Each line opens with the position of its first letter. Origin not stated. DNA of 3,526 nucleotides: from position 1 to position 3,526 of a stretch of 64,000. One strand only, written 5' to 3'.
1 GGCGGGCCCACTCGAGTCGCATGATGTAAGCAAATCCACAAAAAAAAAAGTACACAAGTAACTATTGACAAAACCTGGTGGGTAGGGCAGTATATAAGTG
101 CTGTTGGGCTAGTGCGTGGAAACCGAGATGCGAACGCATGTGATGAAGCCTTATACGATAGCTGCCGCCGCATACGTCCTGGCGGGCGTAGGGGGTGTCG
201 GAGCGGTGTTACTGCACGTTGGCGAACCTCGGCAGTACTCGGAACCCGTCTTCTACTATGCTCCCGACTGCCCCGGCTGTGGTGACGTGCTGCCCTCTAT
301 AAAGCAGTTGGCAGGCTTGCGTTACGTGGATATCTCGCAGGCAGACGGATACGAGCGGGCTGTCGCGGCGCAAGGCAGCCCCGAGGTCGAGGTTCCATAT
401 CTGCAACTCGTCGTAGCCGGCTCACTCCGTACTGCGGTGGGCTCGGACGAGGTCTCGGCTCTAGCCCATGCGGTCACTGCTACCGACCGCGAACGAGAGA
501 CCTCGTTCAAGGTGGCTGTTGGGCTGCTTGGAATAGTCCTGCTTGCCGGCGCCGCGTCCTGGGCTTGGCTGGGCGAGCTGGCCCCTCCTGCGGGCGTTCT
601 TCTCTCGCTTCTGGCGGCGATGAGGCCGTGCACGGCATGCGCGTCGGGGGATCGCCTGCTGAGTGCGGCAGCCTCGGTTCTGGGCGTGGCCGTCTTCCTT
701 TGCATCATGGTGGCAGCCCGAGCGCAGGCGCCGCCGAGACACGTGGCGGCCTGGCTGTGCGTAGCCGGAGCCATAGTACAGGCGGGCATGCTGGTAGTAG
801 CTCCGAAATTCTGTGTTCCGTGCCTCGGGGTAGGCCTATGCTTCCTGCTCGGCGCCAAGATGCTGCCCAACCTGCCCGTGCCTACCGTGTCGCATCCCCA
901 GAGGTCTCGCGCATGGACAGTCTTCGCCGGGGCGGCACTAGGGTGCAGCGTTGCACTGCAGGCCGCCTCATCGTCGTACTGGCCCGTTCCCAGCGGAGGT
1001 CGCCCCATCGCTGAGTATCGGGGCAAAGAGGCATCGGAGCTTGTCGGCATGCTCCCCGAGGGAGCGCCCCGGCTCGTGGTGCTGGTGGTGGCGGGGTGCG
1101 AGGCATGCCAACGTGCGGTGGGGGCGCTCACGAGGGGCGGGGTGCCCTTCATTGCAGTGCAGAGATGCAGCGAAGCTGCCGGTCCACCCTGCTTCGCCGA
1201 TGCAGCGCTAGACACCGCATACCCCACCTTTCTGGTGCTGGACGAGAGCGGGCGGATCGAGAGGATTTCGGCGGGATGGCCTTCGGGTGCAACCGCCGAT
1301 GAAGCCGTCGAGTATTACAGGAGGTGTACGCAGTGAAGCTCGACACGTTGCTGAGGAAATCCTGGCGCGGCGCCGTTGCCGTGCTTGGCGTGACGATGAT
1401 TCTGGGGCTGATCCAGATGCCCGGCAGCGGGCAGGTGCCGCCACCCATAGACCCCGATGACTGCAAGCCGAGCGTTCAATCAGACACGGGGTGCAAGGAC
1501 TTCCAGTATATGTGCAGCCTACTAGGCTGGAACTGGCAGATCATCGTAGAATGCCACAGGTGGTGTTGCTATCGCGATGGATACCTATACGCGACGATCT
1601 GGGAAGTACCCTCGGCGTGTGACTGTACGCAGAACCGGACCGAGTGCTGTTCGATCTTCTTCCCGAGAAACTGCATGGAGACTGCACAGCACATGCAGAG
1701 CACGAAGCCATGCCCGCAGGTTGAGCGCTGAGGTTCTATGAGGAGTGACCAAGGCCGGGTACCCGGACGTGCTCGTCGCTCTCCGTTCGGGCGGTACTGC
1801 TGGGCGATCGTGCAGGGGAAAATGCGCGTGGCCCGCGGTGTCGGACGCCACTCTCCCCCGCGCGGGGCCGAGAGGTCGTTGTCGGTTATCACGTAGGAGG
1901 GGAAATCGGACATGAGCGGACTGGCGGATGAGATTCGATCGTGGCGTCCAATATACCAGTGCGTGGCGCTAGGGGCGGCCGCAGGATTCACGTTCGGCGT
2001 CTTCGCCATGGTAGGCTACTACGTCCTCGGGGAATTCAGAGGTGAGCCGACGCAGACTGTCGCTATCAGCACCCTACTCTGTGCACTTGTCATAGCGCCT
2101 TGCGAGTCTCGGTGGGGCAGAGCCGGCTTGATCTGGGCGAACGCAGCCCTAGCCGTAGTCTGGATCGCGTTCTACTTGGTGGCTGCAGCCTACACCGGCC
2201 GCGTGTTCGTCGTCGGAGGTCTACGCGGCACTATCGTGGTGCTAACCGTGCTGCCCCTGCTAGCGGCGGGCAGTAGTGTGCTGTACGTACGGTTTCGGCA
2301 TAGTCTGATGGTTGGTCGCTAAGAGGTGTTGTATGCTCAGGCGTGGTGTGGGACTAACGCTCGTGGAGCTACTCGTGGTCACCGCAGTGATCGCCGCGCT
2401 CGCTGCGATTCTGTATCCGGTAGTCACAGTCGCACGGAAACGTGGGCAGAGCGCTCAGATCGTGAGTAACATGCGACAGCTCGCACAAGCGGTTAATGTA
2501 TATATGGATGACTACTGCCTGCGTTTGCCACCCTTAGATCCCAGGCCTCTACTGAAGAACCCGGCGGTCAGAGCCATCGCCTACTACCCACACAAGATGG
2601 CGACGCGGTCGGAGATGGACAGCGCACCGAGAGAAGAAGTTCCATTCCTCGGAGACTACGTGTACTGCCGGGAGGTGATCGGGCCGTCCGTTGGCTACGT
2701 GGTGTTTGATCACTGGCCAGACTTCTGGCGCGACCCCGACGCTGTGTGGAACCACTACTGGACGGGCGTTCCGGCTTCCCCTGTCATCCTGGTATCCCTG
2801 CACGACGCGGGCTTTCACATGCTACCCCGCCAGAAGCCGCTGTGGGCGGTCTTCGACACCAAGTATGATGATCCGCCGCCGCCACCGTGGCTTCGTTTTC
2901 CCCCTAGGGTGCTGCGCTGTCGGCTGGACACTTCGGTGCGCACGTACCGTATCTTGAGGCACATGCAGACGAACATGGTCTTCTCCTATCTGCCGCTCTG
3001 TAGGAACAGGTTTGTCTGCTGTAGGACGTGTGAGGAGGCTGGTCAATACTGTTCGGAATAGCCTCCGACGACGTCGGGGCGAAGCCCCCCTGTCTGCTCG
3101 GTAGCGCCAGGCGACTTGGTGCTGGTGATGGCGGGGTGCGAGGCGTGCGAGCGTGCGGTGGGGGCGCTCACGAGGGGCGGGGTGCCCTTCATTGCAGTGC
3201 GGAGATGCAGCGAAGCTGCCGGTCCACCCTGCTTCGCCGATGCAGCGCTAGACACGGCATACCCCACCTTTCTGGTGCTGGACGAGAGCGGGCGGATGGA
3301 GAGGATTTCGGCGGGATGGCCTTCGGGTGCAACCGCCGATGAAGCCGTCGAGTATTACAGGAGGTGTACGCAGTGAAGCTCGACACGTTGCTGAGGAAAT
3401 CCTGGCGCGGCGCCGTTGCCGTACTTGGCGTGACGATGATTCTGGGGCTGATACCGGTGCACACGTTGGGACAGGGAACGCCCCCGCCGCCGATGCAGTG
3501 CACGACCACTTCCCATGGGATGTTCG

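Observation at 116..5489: Tandemly duplicated cassette: TRX-fused membrane oxidoreductase, 12-Cys secreted protein, 4-TM protein and Cys-tailed pseudopilin; candidate undescribed disulfide-rich effector system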

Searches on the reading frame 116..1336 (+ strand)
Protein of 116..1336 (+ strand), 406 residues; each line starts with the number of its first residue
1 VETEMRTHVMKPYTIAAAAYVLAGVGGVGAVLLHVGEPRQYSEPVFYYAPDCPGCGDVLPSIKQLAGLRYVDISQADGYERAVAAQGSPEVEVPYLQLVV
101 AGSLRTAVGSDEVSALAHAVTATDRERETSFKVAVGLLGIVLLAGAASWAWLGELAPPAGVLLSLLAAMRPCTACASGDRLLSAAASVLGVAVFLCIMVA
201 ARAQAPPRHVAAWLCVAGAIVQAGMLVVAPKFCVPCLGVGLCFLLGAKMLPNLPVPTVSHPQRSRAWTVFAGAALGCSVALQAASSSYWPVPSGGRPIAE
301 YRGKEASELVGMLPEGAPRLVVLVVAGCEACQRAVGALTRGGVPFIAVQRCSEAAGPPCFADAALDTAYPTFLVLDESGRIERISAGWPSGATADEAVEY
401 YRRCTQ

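Call 3: search_protein_families(library=pfam, proteins=[window:116-1336:+], max_evalue=1)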
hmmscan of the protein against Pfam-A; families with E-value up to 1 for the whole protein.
window:116-1336:+ (406 aa): 2 families
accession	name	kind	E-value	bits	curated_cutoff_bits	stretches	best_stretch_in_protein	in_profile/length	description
PF00462.30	Glutaredoxin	-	0.094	13.4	22.9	0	322-348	3-29/60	Glutaredoxin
PF16491.10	Peptidase_M48_N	-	0.13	12.5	27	1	187-237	128-177/179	CAAX prenyl protease N-terminal, five membrane helices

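Call 4: search_protein_families(library=ncbifam, proteins=[window:116-1336:+], max_evalue=1)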
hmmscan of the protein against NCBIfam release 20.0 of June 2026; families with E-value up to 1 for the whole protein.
window:116-1336:+ (406 aa): 2 families
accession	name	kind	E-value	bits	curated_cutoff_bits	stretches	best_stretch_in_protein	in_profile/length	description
NF049861.1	SCO2400_fam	subfamily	0.029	14.9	55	1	51-153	16-118/136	SCO2400 family protein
TIGR02196.1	GlrX_YruB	hypoth_equivalog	0.05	14.1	88.55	0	322-348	4-30/74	glutaredoxin-like protein, YruB-family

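Call 8: find_encoding_contigs(protein=window:116-1336:+, flank=10000, max_places=6)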
Protein window:116-1336:+ (406 aa): no gene with exactly this product is on record in the collection.

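Call 17: find_homologous_proteins(query=window:128-1336:+, max_evalue=0.001)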
Query window:128-1336:+: 8000 candidates shared short words with the query, none scored E <= 0.001.

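Call 24: search_solved_structures(query=window:128-1333:+, max_evalue=10, show_alignments=2)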
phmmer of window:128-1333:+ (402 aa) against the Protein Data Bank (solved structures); distinct sequences matched with E-value up to 10: 0.

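Call 40: predict_structure(alignment_id=A4)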
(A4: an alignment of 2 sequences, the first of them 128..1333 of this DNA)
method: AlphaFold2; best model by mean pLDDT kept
length: 402 residues; sequences in the alignment: 2
mean_pLDDT: 41.9   pTM: 0.27
mean pLDDT of the five models: 41.9, 38.5, 36.6, 34.4, 30.6
residues with pLDDT >= 90: 0; 70-90: 0; 50-70: 59; < 50: 343
segments of 3 or more residues with pLDDT < 50: 1-67, 69-76, 81-183, 199-208, 215-237, 239-306, 309-316, 322-327, 336-338, 344-365, 373-378, 385-390, 400-402
pLDDT, mean of each block of 10 residues (from residue 1): 37 40 36 32 42 45 43 48 35 30 34 33 42 47 45 40 32 36 50 50 49 49 38 44 42 36 41 36 32 41 47 48 49 51 43 35 50 48 45 52 46
secondary structure, 60 per line:
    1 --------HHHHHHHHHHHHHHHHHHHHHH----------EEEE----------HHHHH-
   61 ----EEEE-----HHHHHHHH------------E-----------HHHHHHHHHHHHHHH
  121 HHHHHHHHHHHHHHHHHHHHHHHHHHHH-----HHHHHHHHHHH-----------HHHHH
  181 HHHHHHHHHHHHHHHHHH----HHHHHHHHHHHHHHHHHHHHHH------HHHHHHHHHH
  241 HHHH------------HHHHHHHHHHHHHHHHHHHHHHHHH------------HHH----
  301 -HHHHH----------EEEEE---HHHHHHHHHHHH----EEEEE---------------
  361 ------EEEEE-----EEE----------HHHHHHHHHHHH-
elements in order: H9-30 E41-44 H55-59 E65-68 H74-81 H106-148 H154-164 H176-198 H203-224 H231-244 H257-281 H302-306 E317-321 H325-336 E341-345 E367-371 E377-379 H390-401

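Call 43: find_related_loci(query=A3, collection=genome_contigs, flank=8000)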
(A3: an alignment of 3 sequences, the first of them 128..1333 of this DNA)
Query A3 (402 aa) in genome_contigs; peptide patterns used: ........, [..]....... (x = any residue, [..] = any of these).
378 stretches matched a pattern, but none encodes a relative of the query by tblastn (E <= 1e-3).

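Call 71: search_solved_structures(query=A8, max_evalue=10, show_alignments=2)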
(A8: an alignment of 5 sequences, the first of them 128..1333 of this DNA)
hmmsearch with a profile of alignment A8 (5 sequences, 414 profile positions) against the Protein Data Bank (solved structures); distinct sequences matched with E-value up to 10: 17.
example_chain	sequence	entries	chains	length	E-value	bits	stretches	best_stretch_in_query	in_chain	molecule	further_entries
2klx_A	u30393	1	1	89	0.089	14.9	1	36-83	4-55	Glutaredoxin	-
4rqr_A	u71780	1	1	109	0.19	13.8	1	24-87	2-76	Glutaredoxin-1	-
1kte_A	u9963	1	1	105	0.31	13.1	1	35-87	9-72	THIOLTRANSFERASE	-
8eky_M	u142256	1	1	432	0.36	12.9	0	39-60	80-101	Thioredoxin domain-containing protein 5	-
7y5n_A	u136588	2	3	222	0.36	12.9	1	306-361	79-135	Bone marrow proteoglycan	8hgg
6u0p_A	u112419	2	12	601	0.39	12.8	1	323-362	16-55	2,4-dichlorophenol 6-monooxygenase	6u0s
1jhb_A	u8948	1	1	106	0.51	12.4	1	37-87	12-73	GLUTAREDOXIN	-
2b5e_A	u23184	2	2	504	0.63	12.1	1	36-63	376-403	Protein disulfide-isomerase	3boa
8zpw_B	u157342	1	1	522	0.64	12.1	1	36-63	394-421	Protein disulfide-isomerase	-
7xc6_E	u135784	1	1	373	0.7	11.9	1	365-401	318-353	LuxE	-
3fy7_A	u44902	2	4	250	0.91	11.6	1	328-381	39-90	Chloride intracellular channel protein 3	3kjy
3hz4_A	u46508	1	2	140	1.2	11.1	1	35-59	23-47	Thioredoxin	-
2lja_A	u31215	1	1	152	1.4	11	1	362-401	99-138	Putative thiol-disulfide oxidoreductase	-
5cax_A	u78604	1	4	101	1.7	10.7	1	317-384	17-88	Glutaredoxin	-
3nzn_A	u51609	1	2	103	1.8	10.6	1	318-383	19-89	Glutaredoxin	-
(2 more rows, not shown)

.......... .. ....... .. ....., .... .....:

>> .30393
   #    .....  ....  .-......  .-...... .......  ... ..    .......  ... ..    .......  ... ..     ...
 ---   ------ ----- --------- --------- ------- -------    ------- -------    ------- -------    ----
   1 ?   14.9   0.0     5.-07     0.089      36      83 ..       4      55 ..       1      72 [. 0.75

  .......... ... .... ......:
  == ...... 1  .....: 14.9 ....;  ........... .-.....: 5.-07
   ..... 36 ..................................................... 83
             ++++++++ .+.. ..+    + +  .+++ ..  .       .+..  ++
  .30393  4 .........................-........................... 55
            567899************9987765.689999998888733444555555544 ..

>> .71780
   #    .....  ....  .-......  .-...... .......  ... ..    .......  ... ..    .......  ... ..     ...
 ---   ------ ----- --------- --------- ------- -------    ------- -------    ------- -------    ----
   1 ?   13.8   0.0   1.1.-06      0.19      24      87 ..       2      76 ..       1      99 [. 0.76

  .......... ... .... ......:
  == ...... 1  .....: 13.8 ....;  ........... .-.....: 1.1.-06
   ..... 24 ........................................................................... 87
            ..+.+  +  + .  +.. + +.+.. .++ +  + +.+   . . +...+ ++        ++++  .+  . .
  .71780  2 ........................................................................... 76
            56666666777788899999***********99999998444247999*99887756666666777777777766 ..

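Call 93: search_protein_families(library=padloc, proteins=[window:128-1336:+], max_evalue=0.01)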
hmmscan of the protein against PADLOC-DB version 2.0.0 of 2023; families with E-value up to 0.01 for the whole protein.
window:128-1336:+ (402 aa): 0 families

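Call 95: search_protein_families(library=phrogs, proteins=[window:128-1336:+], max_evalue=0.01)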
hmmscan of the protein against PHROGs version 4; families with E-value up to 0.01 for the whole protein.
window:128-1336:+ (402 aa): 0 families

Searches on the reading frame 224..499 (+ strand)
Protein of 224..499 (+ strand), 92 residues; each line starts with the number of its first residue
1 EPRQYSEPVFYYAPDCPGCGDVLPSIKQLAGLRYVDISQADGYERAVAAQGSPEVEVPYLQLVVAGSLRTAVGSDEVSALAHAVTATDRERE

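Call 41: search_protein_families(library=pfam, proteins=[window:224-499:+], max_evalue=10)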
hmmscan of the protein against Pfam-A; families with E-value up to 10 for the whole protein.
seq(92 aa): 2 families
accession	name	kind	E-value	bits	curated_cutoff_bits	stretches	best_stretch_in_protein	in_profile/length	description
PF00085.26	Thioredoxin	-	0.12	12.8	23.5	1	9-84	23-101/103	Thioredoxin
PF25013.1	LRR_Zer-1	-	0.35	11.5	27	1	15-41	39-65/137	Zer-1-like, Leucine-rich repeats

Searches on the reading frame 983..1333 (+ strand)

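Call 41: search_protein_families(library=pfam, proteins=[window:983-1333:+], max_evalue=10)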
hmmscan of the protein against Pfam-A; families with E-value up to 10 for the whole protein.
seq(117 aa): 1 family
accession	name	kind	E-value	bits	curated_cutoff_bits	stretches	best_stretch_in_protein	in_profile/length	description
PF00462.30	Glutaredoxin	-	0.17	12.5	22.9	1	33-59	3-29/60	Glutaredoxin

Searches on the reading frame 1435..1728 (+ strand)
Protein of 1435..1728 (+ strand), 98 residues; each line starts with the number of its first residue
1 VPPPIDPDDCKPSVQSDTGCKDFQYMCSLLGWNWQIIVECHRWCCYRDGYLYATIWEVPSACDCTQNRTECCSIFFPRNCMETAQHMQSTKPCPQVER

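Call 58: predict_structure(alignment_id=A6)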
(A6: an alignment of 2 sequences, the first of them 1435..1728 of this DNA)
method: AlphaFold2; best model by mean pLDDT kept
length: 98 residues; sequences in the alignment: 2
mean_pLDDT: 57.9   pTM: 0.42
mean pLDDT of the five models: 57.9, 56.8, 55.0, 50.5, 37.7
residues with pLDDT >= 90: 0; 70-90: 20; 50-70: 49; < 50: 29
segments of 3 or more residues with pLDDT < 50: 20-29, 31-35, 59-61, 66-70
pLDDT, mean of each block of 10 residues (from residue 1): 57 54 45 52 75 64 48 54 68 63
secondary structure, 60 per line:
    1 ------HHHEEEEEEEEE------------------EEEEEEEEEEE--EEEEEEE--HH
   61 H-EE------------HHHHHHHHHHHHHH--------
elements in order: E10-18 E37-47 E50-56 H77-90

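Call 76: fold_search(model_id=the predicted structure, library=pdb)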
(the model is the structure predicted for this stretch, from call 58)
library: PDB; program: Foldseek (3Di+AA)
matches with E <= 10: 29; with E <= 0.001: 0
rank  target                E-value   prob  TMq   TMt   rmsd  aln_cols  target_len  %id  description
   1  9wh9_B                4.1e+00  0.02  0.21  0.13   9.6        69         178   10  Crystal Structure of Bovine STING bound to diABZI3 (released 2026-03-04)
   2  2nya_A                4.6e+00  0.04  0.21  0.03   8.5        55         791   13  Crystal structure of the periplasmic nitrate reductase (NAP) from Escherichia coli (released 2006-12-05)
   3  7zku_B                4.9e+00  0.06  0.24  0.14   5.4        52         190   10  Crystal structure of human STING in complex with 3',3'-c-(2'F,2'dAMP-2'd<carba>GMP) (released 2023-10-25)
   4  1xeb_B                4.9e+00  0.02  0.20  0.15  14.9       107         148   11  Crystal Structure of an Acyl-CoA N-acyltransferase from Pseudomonas aeruginosa (released 2004-10-26)
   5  2fug_3                5.6e+00  0.05  0.23  0.04   4.2        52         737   17  Crystal structure of the hydrophilic domain of respiratory complex I from Thermus thermophilus (released 2006-02-14)
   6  7zwl_B                6.8e+00  0.05  0.25  0.15   5.2        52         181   10  Crystal structure of human STING in complex with 3',3'-c-di-(2'F,2'd<carba>AMP) (released 2023-11-29)
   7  3o5a_A                6.8e+00  0.03  0.20  0.03   3.7        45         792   16  Crystal Structure of partially reduced Periplasmic Nitrate Reductase from Cupriavidus necator using Ionic Liquids (released 2011-04-06)
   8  3ml1_A                6.8e+00  0.03  0.22  0.04   4.9        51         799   14  Crystal Structure of the Periplasmic Nitrate Reductase from Cupriavidus necator (released 2011-04-06)
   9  7t2d_B                6.8e+00  0.01  0.22  0.15  14.2        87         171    8  Crystal structure of the B1 TCR in complex with HLA-DP4-Ply (released 2022-12-28)
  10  2l6m_MODEL_1_A        7.3e+00  0.02  0.27  0.26  11.6        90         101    8  Structure of C-terminal dsRBD of the Fission Yeast DICER (Dcr1) (released 2011-08-24)
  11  4q5s_D                7.3e+00  0.02  0.18  0.01  12.7        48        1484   12  Thermus thermophilus RNA polymerase initially transcribing complex containing 6-mer RNA (released 2014-07-09)
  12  4bur_D                7.3e+00  0.01  0.16  0.04   7.2        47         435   11  Crystal structure of the reduced human Apoptosis inducing factor complexed with NAD (released 2014-07-09)
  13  9vap_A                7.8e+00  0.03  0.21  0.03   3.3        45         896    9  Cryo-EM structure of formate dehydrogenase from Shewanella oneidensis MR-1 (SoFdhAB) (released 2026-04-08)
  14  6a04_A                7.8e+00  0.01  0.23  0.14  11.6       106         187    7  Structure of pSTING complex (released 2019-06-19)
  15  2jio                  8.3e+00  0.04  0.19  0.03   1.3        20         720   20  A New Catalytic Mechanism of Periplasmic Nitrate Reductase from Desulfovibrio desulfuricans ATCC 27774 from Crystallogra (released 2008-03-18)
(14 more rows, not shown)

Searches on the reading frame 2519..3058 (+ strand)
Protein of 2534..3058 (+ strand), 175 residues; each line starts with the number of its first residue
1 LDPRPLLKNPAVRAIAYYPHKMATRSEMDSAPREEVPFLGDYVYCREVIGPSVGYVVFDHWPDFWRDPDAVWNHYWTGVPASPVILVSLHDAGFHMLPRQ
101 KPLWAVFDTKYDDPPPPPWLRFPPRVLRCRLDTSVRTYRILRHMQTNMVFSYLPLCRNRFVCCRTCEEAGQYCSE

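Call 26: find_homologous_proteins(query=window:2534-3058:+, max_evalue=0.01)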
Query seq(175 aa) (175 aa): 2 proteins with E <= 0.01 among 39 candidates.
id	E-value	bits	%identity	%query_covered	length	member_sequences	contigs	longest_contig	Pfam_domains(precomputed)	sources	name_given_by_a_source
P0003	1.8e-121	421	100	100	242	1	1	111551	-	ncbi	ncbi:MAG: hypothetical protein AMXMBFR61_02790 [Fimbriimonadales bacterium]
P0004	1.9e-83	297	73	100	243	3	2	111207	-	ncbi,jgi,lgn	ncbi:MAG: prepilin-type N-terminal cleavage/methylation domain-containing protein [Fimbriimonadia ba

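Call 79: find_related_loci(query=A10, collection=genome_contigs, flank=8000)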
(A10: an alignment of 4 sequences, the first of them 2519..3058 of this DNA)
Query A10 (180 aa) in genome_contigs; peptide patterns used: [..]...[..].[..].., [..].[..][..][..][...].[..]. (x = any residue, [..] = any of these).
56 stretches matched a pattern, but none encodes a relative of the query by tblastn (E <= 1e-3).

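Call 80: find_related_loci(query=A10, collection=metagenome_contigs, flank=8000)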
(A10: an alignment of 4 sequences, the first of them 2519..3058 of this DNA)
Query A10 (180 aa) in metagenome_contigs; peptide patterns used: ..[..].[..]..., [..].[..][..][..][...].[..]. (x = any residue, [..] = any of these).
187 stretches matched a pattern, but none encodes a relative of the query by tblastn (E <= 1e-3).

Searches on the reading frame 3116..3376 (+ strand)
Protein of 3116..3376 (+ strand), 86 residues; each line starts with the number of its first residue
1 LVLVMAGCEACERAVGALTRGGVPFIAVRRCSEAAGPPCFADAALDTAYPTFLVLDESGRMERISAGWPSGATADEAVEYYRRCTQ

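Call 3: search_protein_families(library=pfam, proteins=[window:3116-3376:+], max_evalue=1)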
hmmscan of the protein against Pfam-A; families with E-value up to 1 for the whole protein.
window:3116-3376:+ (86 aa): 1 family
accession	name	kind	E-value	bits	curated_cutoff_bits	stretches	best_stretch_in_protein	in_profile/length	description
PF00462.30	Glutaredoxin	-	0.11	13.2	22.9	1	4-28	5-29/60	Glutaredoxin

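Call 4: search_protein_families(library=ncbifam, proteins=[window:3116-3376:+], max_evalue=1)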
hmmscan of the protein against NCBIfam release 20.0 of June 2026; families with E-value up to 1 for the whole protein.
window:3116-3376:+ (86 aa): 0 families
